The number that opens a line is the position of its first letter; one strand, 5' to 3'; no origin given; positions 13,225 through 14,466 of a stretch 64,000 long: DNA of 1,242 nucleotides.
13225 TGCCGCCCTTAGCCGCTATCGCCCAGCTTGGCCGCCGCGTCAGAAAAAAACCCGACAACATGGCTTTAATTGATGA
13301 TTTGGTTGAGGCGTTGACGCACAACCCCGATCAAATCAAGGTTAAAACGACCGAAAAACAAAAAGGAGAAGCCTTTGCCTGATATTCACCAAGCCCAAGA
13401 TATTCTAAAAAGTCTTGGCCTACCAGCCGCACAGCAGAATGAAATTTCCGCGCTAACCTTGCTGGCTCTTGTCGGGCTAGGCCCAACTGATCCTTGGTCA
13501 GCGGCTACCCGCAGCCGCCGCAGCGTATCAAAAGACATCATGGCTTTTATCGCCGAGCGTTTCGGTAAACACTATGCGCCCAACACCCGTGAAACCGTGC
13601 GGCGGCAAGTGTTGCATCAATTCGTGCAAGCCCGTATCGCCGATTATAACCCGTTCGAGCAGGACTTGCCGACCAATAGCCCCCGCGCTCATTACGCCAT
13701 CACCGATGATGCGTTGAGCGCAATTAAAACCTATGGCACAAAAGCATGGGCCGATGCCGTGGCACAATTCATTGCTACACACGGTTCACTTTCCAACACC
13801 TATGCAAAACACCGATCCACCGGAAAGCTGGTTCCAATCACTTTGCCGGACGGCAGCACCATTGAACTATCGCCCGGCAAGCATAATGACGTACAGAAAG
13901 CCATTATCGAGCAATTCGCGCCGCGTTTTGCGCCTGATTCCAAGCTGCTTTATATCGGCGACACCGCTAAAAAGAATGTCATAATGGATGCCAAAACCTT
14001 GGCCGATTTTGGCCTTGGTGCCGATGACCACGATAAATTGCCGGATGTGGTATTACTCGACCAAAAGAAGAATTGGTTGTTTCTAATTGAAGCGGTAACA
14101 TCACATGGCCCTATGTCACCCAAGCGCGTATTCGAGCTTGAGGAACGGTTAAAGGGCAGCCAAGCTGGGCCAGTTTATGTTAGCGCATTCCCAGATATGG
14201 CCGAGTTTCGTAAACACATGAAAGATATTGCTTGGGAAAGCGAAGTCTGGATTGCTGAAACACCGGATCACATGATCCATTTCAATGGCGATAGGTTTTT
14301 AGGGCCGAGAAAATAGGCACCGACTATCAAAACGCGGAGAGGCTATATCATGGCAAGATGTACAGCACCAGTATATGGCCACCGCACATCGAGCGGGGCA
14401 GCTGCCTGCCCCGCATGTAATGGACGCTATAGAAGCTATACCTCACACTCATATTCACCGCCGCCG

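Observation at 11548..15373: RHH regulator - PstI/BsuBI-type methyltransferase - BsuBI/PstI-type endonuclease - TIR-domain protein: restriction-modification operon with an appended TIR effector gene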

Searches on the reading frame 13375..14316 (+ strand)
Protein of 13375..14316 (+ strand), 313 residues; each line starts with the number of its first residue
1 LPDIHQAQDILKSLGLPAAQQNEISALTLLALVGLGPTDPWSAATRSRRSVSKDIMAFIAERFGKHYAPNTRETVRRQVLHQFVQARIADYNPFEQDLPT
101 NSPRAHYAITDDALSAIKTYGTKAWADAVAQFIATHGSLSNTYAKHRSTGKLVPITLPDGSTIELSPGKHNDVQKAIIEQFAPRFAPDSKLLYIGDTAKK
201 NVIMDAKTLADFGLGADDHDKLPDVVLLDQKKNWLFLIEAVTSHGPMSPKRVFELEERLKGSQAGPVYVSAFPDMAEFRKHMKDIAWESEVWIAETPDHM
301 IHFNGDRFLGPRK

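Call 3: search_protein_families(library=pfam, proteins=[window:13375-14316:+], max_evalue=0.01)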
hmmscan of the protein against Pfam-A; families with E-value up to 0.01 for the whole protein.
window:13375-14316:+ (313 aa): 2 families
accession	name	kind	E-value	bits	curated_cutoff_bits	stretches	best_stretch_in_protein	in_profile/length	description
PF06616.17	BsuBI_PstI_RE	-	5.3e-63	211.5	27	1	153-305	1-153/154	BsuBI/PstI restriction endonuclease domain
PF17728.7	BsuBI_PstI_RE_N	-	2.2e-45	154.4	27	1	2-139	2-138/140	BsuBI/PstI restriction endonuclease HTH domain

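Call 4: search_protein_families(library=padloc, proteins=[window:13375-14316:+], max_evalue=0.01)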
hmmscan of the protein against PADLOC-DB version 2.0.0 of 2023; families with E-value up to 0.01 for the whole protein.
window:13375-14316:+ (313 aa): 4 families
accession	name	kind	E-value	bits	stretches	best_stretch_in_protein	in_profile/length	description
PDLC03420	REase_II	-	5e-113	375.4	1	4-311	9-314/317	Type II restriction enzyme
PDLC03359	MTase_II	-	7.7e-98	326.7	1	4-312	533-839/840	Type II methyltransferase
PDLC03412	REase_II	-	1.4e-38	131.1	1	6-309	16-322/324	Type II restriction enzyme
PDLC03589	REase_II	-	5e-17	59.9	1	65-303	94-347/364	Type II restriction enzyme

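Call 10: search_protein_families(library=ncbifam, proteins=[window:13375-14316:+], max_evalue=0.01)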
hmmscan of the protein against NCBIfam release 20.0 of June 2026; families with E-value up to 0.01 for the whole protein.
window:13375-14316:+ (313 aa): 0 families

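Call 40: find_homologous_proteins(query=window:13375-14316:+)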
Query window:13375-14316:+ (313 aa): 7989 proteins with E <= 0.001 among 8000 candidates; the best 120 are listed.
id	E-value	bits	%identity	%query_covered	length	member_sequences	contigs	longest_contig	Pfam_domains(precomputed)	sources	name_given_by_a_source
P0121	5.3e-209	711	100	100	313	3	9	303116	PF17728.8,PF06616.18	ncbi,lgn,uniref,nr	ncbi:restriction endonuclease [Haematospirillum jordaniae]|uniref:Restriction endonuclease n=1 Tax=H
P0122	1.1e-189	647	90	100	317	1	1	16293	PF17728.8,PF06616.18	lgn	-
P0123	2.3e-189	646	90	100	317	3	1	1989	PF17728.8,PF06616.18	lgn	-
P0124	3.3e-181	619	87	100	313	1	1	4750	PF17728.8,PF06616.18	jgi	jgi:type II restriction enzyme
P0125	7.0e-181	618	87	100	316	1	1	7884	PF17728.8,PF06616.18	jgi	jgi:type II restriction enzyme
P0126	3.9e-180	616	87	100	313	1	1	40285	PF17728.8,PF06616.18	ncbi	-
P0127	5.1e-180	615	87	100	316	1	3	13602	PF17728.8,PF06616.18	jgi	jgi:type II restriction enzyme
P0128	4.0e-178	609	86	99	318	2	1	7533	PF17728.8,PF06616.18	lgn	-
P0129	2.0e-176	604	85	100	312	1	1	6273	PF17728.8,PF06616.18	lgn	-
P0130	1.1e-174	598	86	97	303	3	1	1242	PF17728.8,PF06616.18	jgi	jgi:type II restriction enzyme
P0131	2.0e-170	584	83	100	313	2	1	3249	PF17728.8,PF06616.18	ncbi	-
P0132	7.6e-168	575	79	99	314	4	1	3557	PF17728.8,PF06616.18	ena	-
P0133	4.1e-165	566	78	99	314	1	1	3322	PF17728.8,PF06616.18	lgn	-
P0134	8.2e-165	565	78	100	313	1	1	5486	PF17728.8,PF06616.18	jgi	-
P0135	2.7e-164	564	77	100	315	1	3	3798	PF17728.8,PF06616.18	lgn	-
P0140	4.2e-161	553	76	99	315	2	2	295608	PF17728.8,PF06616.18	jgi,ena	-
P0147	2.4e-158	544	76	100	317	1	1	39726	PF17728.8,PF06616.18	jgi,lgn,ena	-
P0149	1.4e-156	538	75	100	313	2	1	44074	PF17728.8,PF06616.18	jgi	-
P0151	4.9e-155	533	74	99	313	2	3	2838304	PF17728.8,PF06616.18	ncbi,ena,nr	ncbi:MAG: BsuBI/PstI family type II restriction endonuclease [Hyphomicrobiales bacterium]|nr:BsuBI/P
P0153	2.2e-153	528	74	100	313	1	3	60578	PF17728.8,PF06616.18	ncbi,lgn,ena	-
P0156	1.9e-150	518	73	99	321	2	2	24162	PF17728.8,PF06616.18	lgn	-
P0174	5.1e-143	494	70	100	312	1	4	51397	PF17728.8,PF06616.18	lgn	-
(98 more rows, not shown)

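Call 41: find_encoding_contigs(protein=P0122, flank=5000, max_places=2)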
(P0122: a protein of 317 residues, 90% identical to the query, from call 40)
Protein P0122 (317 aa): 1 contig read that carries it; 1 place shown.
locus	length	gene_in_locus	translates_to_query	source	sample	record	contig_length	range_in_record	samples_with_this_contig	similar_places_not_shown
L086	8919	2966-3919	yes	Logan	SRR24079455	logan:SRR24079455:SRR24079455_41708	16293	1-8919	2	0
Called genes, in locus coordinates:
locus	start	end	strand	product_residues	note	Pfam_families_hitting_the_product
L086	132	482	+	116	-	-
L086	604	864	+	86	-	PF04221:RelB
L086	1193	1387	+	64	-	-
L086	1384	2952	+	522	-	PF02384:N6_Mtase, PF07669:Eco57I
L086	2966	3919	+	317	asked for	PF17728:BsuBI_PstI_RE_N, PF06616:BsuBI_PstI_RE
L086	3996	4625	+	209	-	-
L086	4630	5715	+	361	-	PF01381:HTH_3, PF12844:HTH_19, PF13560:HTH_31 (weak), PF06114:Peptidase_M78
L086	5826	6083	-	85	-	PF09926:DUF2158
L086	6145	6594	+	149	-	PF13560:HTH_31, PF01381:HTH_3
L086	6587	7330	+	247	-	-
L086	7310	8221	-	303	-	PF02086:MethyltransfD12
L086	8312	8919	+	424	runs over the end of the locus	PF02534:T4SS-DNA_transf, PF10412:TrwB_AAD_bind, PF12696:TraG-D_C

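Call 42: find_encoding_contigs(protein=P0126, flank=5000, max_places=2)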
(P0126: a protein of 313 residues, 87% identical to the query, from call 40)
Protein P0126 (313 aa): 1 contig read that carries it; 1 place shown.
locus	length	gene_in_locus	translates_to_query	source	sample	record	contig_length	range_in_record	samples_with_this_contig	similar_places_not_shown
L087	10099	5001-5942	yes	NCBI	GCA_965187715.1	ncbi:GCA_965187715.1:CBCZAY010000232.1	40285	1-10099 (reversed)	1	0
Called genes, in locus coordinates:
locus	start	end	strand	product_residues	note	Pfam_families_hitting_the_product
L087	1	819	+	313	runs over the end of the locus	PF20030:bpMoxR, PF07726:AAA_3, PF07728:AAA_5, PF17863:AAA_lid_2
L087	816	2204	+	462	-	PF01882:DUF58, PF13519:VWA_2 (weak)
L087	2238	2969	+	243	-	-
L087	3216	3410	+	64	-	-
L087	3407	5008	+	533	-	PF02384:N6_Mtase, PF07669:Eco57I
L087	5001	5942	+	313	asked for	PF17728:BsuBI_PstI_RE_N, PF06616:BsuBI_PstI_RE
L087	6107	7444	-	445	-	PF22807:TrAA12, PF23500:DUF7133, PF07995:GSDH, PF22807:TrAA12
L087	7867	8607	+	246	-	PF00043:GST_C (faint), PF13410:GST_C_2 (faint)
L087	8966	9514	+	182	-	-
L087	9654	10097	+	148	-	?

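Call 43: find_encoding_contigs(protein=P0127, flank=5000, max_places=2)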
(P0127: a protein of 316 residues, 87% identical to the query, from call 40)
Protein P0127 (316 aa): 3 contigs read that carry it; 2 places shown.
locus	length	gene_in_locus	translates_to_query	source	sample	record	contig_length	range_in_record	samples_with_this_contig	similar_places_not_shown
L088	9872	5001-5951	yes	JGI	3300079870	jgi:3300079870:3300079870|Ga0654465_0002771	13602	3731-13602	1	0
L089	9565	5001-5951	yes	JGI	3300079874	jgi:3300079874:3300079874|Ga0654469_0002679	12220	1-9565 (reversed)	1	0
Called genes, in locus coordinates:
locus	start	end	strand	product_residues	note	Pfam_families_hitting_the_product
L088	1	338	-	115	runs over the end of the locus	PF15937:PrlF_antitoxin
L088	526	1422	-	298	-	PF00140:Sigma70_r1_2 (weak), PF04542:Sigma70_r2, PF04539:Sigma70_r3 (weak), PF04545:Sigma70_r4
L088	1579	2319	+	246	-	PF05724:TPMT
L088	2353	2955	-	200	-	-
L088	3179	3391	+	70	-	-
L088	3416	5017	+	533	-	PF02384:N6_Mtase, PF07669:Eco57I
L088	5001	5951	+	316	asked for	PF17728:BsuBI_PstI_RE_N, PF06616:BsuBI_PstI_RE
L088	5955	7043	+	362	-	PF03235:GmrSD_N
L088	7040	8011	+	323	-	PF04607:RelA_SpoT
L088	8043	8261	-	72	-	-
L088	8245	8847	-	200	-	-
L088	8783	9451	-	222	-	PF01609:DDE_Tnp_1, PF13701:DDE_Tnp_1_4 (weak)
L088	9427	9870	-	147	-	?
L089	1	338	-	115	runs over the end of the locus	PF15937:PrlF_antitoxin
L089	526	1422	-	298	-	PF00140:Sigma70_r1_2 (weak), PF04542:Sigma70_r2, PF04539:Sigma70_r3 (weak), PF04545:Sigma70_r4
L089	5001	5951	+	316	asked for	PF17728:BsuBI_PstI_RE_N, PF06616:BsuBI_PstI_RE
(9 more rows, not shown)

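Call 44: find_encoding_contigs(protein=P0140, flank=5000, max_places=2)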
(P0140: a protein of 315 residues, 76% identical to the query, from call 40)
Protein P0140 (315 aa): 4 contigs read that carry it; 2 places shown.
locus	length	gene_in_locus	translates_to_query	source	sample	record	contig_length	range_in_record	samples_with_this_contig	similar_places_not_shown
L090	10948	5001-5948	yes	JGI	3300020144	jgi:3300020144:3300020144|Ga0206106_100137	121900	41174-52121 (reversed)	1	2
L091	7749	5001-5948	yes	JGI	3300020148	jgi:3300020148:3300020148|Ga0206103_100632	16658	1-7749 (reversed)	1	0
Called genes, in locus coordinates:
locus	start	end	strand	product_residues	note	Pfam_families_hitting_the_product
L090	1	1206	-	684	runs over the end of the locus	-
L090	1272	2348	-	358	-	PF00392:GntR, PF13377:Peripla_BP_3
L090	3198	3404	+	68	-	-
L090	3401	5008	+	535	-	PF02384:N6_Mtase (weak), PF07669:Eco57I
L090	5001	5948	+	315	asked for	PF17728:BsuBI_PstI_RE_N, PF06616:BsuBI_PstI_RE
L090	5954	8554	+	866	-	PF02463:SMC_N, PF13304:AAA_21 (faint), PF13166:AAA_13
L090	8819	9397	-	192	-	PF00589:Phage_integrase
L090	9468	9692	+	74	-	-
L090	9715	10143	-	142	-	PF19560:DUF6082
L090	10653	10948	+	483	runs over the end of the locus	PF02534:T4SS-DNA_transf, PF10412:TrwB_AAD_bind, PF12696:TraG-D_C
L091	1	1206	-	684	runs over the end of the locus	-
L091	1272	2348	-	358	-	PF00392:GntR, PF13377:Peripla_BP_3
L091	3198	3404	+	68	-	-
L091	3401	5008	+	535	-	PF02384:N6_Mtase (weak), PF07669:Eco57I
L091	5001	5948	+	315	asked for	PF17728:BsuBI_PstI_RE_N, PF06616:BsuBI_PstI_RE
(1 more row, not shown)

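Call 46: find_related_loci(query=window:13375-14316:+, collection=metagenome_contigs, flank=6000)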
Query window:13375-14316:+ (313 aa) in metagenome_contigs; peptide patterns used: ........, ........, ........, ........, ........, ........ (x = any residue, [..] = any of these).
46 stretches matched a pattern; 6 encode a relative of the query (tblastn E <= 1e-3); 6 distinct loci.
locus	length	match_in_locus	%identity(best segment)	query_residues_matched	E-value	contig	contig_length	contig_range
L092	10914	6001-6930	78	4-313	6e-170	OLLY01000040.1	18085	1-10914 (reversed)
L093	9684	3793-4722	78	4-313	7e-170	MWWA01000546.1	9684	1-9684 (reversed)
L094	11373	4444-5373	77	4-313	1e-161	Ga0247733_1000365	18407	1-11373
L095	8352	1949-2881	63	1-312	4e-133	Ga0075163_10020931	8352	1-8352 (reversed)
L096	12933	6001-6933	62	1-312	3e-132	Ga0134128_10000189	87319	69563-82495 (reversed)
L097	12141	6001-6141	57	267-310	4e-13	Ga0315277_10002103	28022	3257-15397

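Call 47: search_dna_similar(query=window:13375-14316:+, collection=plasmids, mode=protein, max_evalue=1e-40, max_rows=40)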
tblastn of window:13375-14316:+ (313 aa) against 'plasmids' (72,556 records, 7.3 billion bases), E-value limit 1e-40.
Records with a match: 86; places in all: 86; records where one place covers at least 80% of the query: 86.
Best place of each record, by identity: <60% 86.
By first word of the organism name: Clostridium 24; Acinetobacter 11; Vibrio 8; Aeromonas 7; Pseudomonas 6; Serratia 3; Pandoraea 3; Lactococcus 3; Citrobacter 2; Morganella 2; and 14 more.
By predicted mobility (MOB-suite, as given by PLSDB): mobilizable 48; non-mobilizable 22; conjugative 16.
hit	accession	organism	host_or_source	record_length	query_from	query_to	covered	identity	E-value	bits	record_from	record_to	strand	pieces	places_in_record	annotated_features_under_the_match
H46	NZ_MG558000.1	Citrobacter freundii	-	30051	4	311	98%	51.3%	1e-87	293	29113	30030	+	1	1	BsuBI/PstI family type II restriction endonuclease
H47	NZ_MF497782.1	Morganella morganii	-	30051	4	311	98%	51.3%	1e-87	293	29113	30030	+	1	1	BsuBI/PstI family type II restriction endonuclease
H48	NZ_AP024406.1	Aeromonas caviae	-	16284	4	311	98%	51.3%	1e-87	293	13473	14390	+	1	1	BsuBI/PstI family type II restriction endonuclease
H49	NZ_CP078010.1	Pseudomonas aeruginosa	Homo sapiens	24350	4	311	98%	51.3%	1e-87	293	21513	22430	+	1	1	BsuBI/PstI family type II restriction endonuclease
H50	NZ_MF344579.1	Pseudomonas aeruginosa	-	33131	4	311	98%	51.3%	1e-87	293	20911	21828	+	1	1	BsuBI/PstI family type II restriction endonuclease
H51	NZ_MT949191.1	Pseudomonas aeruginosa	-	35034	4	311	98%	51.3%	1e-87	293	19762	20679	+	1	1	BsuBI/PstI family type II restriction endonuclease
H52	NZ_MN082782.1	Pseudomonas aeruginosa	Homo sapiens,respiratory secretion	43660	4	311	98%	51.3%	1e-87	293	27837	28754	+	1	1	BsuBI/PstI family type II restriction endonuclease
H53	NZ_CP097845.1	Pseudomonas aeruginosa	Homo sapiens,urine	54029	4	311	98%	51.3%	1e-87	293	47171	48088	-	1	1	BsuBI/PstI family type II restriction endonuclease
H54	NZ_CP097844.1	Pseudomonas aeruginosa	Homo sapiens,endotracheal aspirate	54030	4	311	98%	51.3%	1e-87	293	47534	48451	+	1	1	BsuBI/PstI family type II restriction endonuclease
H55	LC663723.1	uncultured bacterium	-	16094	4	311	98%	51.0%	2e-87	293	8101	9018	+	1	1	type II restriction endonuclease BsuBI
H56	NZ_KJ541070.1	Escherichia coli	Homo sapiens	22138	4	311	98%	51.0%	2e-87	293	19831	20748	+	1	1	BsuBI/PstI family type II restriction endonuclease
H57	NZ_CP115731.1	Citrobacter braakii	-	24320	4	311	98%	51.0%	2e-87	293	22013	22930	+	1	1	BsuBI/PstI family type II restriction endonuclease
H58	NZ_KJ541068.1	Serratia marcescens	Homo sapiens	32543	4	311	98%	51.0%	2e-87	293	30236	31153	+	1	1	BsuBI/PstI family type II restriction endonuclease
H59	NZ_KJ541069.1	Serratia marcescens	Homo sapiens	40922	4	311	98%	51.0%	2e-87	293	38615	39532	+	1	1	BsuBI/PstI family type II restriction endonuclease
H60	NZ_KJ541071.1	Escherichia coli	Homo sapiens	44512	4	311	98%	51.0%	2e-87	293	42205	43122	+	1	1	BsuBI/PstI family type II restriction endonuclease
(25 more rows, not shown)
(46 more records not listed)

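Call 51: search_protein_families(library=pfam, proteins=[L092:7015-7404:+, L092:7416-7934:+, L093:4725-5288:+, L094:5348-6466:+, L094:6453-7415:+, L095:2897-3955:+, L095:3957-4928:+, L096:7078-8262:+, L086:3996-4625:+, L090:5954-8554:+], max_evalue=0.001)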
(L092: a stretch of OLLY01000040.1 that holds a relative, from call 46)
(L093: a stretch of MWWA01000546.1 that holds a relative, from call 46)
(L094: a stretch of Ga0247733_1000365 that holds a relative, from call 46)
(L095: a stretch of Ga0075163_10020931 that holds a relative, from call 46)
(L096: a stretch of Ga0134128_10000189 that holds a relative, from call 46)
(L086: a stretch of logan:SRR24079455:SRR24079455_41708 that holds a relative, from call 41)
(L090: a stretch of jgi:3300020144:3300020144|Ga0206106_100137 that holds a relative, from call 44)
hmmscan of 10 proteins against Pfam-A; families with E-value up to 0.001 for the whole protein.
L092:7015-7404:+ (129 aa): 1 family
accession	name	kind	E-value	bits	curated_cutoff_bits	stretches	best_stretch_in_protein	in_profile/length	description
PF08937.16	ThsB_TIR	-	0.00067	20.4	21.2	1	7-88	1-88/100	Thoeris protein ThsB, TIR-like domain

L092:7416-7934:+ (172 aa): 1 family
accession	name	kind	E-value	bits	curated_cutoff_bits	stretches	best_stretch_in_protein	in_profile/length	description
PF24838.2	8xMP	-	6.6e-35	120.3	30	1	26-156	2-132/136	Octameric membrane protein family (8xMP)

L093:4725-5288:+ (187 aa): 0 families

L094:5348-6466:+ (372 aa): 1 family
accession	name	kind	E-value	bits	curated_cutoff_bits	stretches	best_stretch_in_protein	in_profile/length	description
PF03235.19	GmrSD_N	-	4.6e-22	79.6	33.2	1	31-174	3-198/199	GmrSD restriction endonuclease, N-terminal domain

L094:6453-7415:+ (320 aa): 1 family
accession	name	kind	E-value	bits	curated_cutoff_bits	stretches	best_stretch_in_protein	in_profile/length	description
PF04607.23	RelA_SpoT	-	6.7e-08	33.2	27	1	43-162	2-111/113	Region found in RelA / SpoT proteins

L095:2897-3955:+ (352 aa): 1 family
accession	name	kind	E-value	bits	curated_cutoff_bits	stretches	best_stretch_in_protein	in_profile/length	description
PF03235.19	GmrSD_N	-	1.3e-20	74.9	33.2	1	20-158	11-198/199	GmrSD restriction endonuclease, N-terminal domain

L095:3957-4928:+ (323 aa): 1 family
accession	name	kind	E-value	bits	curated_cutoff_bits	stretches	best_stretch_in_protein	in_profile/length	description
PF04607.23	RelA_SpoT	-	3.4e-09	37.4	27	1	41-162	1-111/113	Region found in RelA / SpoT proteins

L096:7078-8262:+ (394 aa): 0 families

L086:3996-4625:+ (209 aa): 0 families

L090:5954-8554:+ (866 aa): 3 families
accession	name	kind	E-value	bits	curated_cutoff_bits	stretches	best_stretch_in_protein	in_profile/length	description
PF13166.12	AAA_13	-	2.4e-17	63.3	36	1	381-705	256-584/713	AAA domain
PF02463.25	SMC_N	-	4.6e-11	43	40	1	96-694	24-201/220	RecF/RecN/SMC N terminal domain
PF13304.12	AAA_21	-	1.6e-06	28.9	27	0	628-694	237-302/304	AAA domain, putative AbiEii toxin, Type IV TA system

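Call 52: search_protein_families(library=padloc, proteins=[L092:7015-7404:+, L092:7416-7934:+, L093:4725-5288:+, L094:5348-6466:+, L094:6453-7415:+, L095:2897-3955:+, L095:3957-4928:+, L096:7078-8262:+, L086:3996-4625:+, L090:5954-8554:+], max_evalue=0.001)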
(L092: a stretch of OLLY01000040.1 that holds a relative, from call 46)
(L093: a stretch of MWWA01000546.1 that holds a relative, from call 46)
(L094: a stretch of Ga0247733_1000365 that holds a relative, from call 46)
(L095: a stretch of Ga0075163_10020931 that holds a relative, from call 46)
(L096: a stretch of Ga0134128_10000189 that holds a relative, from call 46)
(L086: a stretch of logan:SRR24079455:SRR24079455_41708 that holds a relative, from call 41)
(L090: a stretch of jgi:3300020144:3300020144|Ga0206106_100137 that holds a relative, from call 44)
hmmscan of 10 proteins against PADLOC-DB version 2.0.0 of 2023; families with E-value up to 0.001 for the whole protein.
L092:7015-7404:+ (129 aa): 0 families

L092:7416-7934:+ (172 aa): 0 families

L093:4725-5288:+ (187 aa): 0 families

L094:5348-6466:+ (372 aa): 4 families
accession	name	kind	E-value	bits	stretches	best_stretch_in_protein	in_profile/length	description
PDLC03877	NsnA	-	1.3e-34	118.1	1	30-292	57-323/385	-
PDLC04027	PD-T4-2_A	-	7.7e-20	69.3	1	31-215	45-236/363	-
PDLC03418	REase_II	-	2.2e-16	58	1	36-184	30-168/372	Type II restriction enzyme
PDLC02696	Orf5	-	4.9e-05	20.5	0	42-98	4-65/558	Orf5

L094:6453-7415:+ (320 aa): 1 family
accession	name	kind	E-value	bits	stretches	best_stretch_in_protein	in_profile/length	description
PDLC04999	PDC-S33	-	6.5e-08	30.4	1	18-158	48-184/349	-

L095:2897-3955:+ (352 aa): 4 families
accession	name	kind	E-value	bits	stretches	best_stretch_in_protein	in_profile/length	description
PDLC03877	NsnA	-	8.4e-32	108.9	1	15-244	58-289/385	-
PDLC04027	PD-T4-2_A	-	1.1e-17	62.1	1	16-253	46-284/363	-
PDLC03418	REase_II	-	1.2e-13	48.9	1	19-167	29-167/372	Type II restriction enzyme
PDLC02690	Orf5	-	0.00034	17.6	1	25-85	12-77/531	Orf5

L095:3957-4928:+ (323 aa): 1 family
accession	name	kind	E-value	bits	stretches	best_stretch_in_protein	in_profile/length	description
PDLC04999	PDC-S33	-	3.3e-05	21.5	1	20-161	50-187/349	-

L096:7078-8262:+ (394 aa): 0 families

L086:3996-4625:+ (209 aa): 3 families
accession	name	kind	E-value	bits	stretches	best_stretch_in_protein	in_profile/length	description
PDLC03935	RmrT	-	3e-57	191.8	1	6-208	10-206/207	-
PDLC03932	RmrT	-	2.4e-09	35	1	6-208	13-208/209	-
PDLC03936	RmrT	-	5.9e-05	20.7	1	44-121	61-139/233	-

L090:5954-8554:+ (866 aa): 22 families
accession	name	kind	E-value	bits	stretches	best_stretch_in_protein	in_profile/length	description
PDLC04891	PDC-S06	-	1.4e-193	643.7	1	8-862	4-857/858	-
PDLC04893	PDC-S06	-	4.5e-180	599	1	7-862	4-860/862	-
PDLC04888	PDC-S06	-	5.4e-69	231.3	1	70-828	78-818/851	-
PDLC04892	PDC-S06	-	4.3e-67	225.1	1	17-696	15-679/843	-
PDLC04886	PDC-S06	-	2.8e-17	60.8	1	380-708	255-589/727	-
PDLC04887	PDC-S06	-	1.3e-15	55.1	1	547-703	477-628/790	-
PDLC04135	mad3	-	3.2e-14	51.2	1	584-697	221-329/374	mads_3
PDLC04894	PDC-S06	-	1.3e-12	45.1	1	381-695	268-574/740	-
PDLC04895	PDC-S06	-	3.1e-10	37.2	1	622-690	555-628/784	-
PDLC03859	LmuB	-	5.2e-10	37.1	1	340-692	317-586/611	-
PDLC04890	PDC-S06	-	7e-10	36.1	1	614-698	482-580/732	-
PDLC04897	PDC-S06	-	3.5e-09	33.8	1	548-699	423-586/727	-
PDLC04889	PDC-S06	-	3.6e-09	33.7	1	624-698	413-489/693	-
PDLC04898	PDC-S06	-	5.4e-08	29.6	1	623-695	527-611/752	-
PDLC02980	AriA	-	1e-06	27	0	628-694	237-302/304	-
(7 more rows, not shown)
